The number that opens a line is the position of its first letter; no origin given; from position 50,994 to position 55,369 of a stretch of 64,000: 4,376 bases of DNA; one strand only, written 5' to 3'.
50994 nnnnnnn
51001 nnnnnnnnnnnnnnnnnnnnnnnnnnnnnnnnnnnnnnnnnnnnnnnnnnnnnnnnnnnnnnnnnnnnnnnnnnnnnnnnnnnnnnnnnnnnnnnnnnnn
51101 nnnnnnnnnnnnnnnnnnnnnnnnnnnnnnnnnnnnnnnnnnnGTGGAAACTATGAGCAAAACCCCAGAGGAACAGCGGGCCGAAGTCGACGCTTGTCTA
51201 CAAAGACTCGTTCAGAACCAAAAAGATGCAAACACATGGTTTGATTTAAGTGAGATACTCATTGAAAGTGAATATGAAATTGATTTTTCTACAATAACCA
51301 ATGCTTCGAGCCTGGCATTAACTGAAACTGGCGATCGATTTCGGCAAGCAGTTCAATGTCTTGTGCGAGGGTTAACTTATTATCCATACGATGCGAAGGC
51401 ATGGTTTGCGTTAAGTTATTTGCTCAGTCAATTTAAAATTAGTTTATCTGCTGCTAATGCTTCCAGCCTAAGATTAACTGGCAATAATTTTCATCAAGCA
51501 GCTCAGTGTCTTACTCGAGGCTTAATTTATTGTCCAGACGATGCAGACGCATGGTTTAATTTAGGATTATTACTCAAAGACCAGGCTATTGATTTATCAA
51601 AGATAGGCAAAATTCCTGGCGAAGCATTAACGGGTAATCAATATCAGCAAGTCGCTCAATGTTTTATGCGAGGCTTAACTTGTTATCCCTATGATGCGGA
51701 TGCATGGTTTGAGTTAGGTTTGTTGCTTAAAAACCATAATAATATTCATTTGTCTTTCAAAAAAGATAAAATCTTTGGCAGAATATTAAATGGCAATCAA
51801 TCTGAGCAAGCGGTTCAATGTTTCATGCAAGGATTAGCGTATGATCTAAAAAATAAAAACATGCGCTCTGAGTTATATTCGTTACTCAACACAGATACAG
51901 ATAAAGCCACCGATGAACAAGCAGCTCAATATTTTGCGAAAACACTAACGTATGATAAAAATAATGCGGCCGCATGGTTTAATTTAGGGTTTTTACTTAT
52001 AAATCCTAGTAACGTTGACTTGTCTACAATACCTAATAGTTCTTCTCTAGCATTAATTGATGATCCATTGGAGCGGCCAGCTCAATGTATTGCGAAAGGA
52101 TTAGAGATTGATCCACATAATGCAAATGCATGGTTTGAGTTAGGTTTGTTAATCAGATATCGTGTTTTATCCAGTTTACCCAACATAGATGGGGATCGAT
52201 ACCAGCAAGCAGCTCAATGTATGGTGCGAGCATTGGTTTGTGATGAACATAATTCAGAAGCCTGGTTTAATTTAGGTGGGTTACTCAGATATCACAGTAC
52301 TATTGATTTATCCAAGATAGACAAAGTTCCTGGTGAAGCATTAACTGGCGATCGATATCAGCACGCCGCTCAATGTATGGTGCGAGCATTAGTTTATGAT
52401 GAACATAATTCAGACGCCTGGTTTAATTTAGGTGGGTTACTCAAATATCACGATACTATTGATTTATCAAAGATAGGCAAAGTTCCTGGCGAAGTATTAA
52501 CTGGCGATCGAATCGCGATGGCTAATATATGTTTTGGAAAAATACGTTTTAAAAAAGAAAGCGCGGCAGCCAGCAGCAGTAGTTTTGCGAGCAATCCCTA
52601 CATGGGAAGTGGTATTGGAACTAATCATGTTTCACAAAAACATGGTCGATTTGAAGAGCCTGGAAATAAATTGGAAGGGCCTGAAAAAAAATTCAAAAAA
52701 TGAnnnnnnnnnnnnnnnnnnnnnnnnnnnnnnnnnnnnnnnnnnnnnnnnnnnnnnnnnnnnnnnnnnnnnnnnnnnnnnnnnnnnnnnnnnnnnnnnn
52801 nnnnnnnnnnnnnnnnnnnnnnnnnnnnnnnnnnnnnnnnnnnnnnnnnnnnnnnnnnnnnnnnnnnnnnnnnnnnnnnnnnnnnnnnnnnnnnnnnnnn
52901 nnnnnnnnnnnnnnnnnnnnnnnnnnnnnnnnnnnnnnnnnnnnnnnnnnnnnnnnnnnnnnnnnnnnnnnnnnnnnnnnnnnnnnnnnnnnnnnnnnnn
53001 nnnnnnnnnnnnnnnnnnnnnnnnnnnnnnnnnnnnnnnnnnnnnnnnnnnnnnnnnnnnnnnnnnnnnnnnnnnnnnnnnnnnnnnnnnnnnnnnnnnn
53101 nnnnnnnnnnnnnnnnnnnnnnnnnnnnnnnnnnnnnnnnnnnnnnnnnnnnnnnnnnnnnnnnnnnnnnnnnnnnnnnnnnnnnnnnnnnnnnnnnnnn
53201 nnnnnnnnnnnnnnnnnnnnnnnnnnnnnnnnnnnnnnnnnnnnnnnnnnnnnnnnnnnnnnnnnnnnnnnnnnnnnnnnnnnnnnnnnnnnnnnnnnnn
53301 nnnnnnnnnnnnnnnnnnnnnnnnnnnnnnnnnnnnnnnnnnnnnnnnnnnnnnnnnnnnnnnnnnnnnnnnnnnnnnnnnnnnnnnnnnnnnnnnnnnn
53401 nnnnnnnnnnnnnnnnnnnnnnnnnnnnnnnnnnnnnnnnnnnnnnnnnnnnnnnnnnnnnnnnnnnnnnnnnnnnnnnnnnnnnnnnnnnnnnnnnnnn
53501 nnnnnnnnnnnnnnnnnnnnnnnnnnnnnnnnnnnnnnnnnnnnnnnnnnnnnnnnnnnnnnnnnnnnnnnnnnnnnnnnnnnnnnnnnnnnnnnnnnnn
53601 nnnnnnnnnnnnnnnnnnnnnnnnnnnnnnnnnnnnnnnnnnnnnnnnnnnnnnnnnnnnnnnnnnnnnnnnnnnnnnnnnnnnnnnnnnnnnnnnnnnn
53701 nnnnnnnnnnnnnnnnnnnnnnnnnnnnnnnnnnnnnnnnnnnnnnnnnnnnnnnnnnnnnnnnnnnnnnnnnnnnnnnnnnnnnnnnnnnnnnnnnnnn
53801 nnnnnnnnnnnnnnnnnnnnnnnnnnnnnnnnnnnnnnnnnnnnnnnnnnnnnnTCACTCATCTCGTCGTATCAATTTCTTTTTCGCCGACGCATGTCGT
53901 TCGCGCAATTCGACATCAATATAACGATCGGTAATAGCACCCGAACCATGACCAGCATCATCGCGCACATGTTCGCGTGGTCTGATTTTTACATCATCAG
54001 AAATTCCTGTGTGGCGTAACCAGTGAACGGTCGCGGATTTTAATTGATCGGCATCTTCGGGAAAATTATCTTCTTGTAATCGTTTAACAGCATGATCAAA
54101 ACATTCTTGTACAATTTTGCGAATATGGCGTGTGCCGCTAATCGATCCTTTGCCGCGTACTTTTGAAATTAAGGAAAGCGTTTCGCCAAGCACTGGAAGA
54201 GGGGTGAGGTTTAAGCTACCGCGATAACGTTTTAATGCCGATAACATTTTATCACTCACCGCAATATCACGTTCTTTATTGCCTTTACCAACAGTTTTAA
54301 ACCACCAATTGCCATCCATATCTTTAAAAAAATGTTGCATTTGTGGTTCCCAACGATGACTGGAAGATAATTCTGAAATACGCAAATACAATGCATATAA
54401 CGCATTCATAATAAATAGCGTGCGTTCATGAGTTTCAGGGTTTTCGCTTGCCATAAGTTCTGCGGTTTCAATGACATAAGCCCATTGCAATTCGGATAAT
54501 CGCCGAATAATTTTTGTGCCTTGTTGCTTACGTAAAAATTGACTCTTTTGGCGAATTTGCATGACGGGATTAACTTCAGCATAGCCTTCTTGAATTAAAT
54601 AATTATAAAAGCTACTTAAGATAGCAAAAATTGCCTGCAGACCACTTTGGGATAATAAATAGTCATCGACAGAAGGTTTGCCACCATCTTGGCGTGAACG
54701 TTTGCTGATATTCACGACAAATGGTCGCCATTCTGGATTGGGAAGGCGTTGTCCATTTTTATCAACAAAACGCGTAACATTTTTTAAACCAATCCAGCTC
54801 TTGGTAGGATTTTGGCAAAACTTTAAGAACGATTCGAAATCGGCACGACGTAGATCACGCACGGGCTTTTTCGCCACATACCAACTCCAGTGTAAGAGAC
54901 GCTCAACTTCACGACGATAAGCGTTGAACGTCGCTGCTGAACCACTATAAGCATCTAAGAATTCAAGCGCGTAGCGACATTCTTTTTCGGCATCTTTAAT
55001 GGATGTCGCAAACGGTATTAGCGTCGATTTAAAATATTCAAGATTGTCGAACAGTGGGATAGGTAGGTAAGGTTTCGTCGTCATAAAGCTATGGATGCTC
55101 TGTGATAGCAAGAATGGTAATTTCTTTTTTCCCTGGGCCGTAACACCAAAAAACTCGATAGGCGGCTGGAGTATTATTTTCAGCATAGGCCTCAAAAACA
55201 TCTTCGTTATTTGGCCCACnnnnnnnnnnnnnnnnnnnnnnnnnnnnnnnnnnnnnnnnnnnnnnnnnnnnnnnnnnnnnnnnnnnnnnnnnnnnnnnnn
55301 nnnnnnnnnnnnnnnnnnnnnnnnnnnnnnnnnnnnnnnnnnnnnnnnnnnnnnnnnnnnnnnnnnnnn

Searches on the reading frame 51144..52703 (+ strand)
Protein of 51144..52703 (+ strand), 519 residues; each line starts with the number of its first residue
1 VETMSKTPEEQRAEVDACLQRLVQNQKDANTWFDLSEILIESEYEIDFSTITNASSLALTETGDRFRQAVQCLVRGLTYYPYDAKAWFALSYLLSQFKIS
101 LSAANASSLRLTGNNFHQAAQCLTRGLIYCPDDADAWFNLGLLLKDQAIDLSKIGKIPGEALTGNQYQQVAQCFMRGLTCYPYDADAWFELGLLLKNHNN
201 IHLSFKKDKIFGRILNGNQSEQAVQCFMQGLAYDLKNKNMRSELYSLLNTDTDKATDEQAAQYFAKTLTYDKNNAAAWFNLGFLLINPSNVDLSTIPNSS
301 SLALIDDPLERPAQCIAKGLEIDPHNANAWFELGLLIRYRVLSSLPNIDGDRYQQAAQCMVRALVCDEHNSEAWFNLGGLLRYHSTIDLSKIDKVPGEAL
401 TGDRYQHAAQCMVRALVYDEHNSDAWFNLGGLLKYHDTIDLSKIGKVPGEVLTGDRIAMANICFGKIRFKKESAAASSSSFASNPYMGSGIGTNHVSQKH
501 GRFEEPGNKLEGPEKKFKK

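Call 6: search_protein_families(library=pfam, proteins=[window:51144-52703:+], max_evalue=0.01)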
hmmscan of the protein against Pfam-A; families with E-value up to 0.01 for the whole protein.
window:51144-52703:+ (519 aa): 10 families
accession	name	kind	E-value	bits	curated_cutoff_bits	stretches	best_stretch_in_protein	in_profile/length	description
PF13431.12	TPR_17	-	1e-28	97.6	24.4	1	173-200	1-28/34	Tetratricopeptide repeat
PF13414.12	TPR_11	-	3e-17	62.5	26.8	1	114-146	8-40/42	TPR repeat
PF13432.12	TPR_16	-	2.1e-13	50.8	32.7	0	110-144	7-41/65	Tetratricopeptide repeat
PF13428.12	TPR_14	-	3.2e-09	37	23.5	0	165-192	15-42/44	Tetratricopeptide repeat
PF23914.1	TPR_CcmH_CycH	-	3.7e-09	37.1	42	1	212-284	57-130/158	Cytochrome c-type biogenesis protein H TPR domain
PF04049.19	ANAPC8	-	4.2e-08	33.5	23.8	0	64-100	178-214/267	Anaphase promoting complex subunit 8 / Cdc23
PF14559.12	TPR_19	-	1.5e-06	28.9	25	0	258-287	8-37/68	Tetratricopeptide repeat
PF01239.28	PPTA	-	2.7e-06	27.2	29.5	0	258-285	2-29/32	Protein prenyltransferase alpha subunit repeat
PF13371.12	TPR_9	-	1.3e-05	25.6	35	0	114-144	9-39/73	Tetratricopeptide repeat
PF07719.23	TPR_2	-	0.0021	18.5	27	0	352-370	16-34/34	Tetratricopeptide repeat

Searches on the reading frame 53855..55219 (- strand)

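Call 6: search_protein_families(library=pfam, proteins=[window:53855-55219:-], max_evalue=0.01)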
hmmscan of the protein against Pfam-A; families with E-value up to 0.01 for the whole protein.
window:53855-55219:- (454 aa): 3 families
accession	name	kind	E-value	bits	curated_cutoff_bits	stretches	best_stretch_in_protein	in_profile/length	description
PF00589.27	Phage_integrase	-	2.8e-05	24.4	27.1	1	255-436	11-168/172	Phage integrase family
PF13495.12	Phage_int_SAM_4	-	0.0011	19.8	27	0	94-140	15-58/85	Phage integrase, N-terminal SAM-like domain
PF02899.23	Phage_int_SAM_1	-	0.0099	16.6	22.3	0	93-137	13-57/83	Phage integrase, N-terminal SAM-like domain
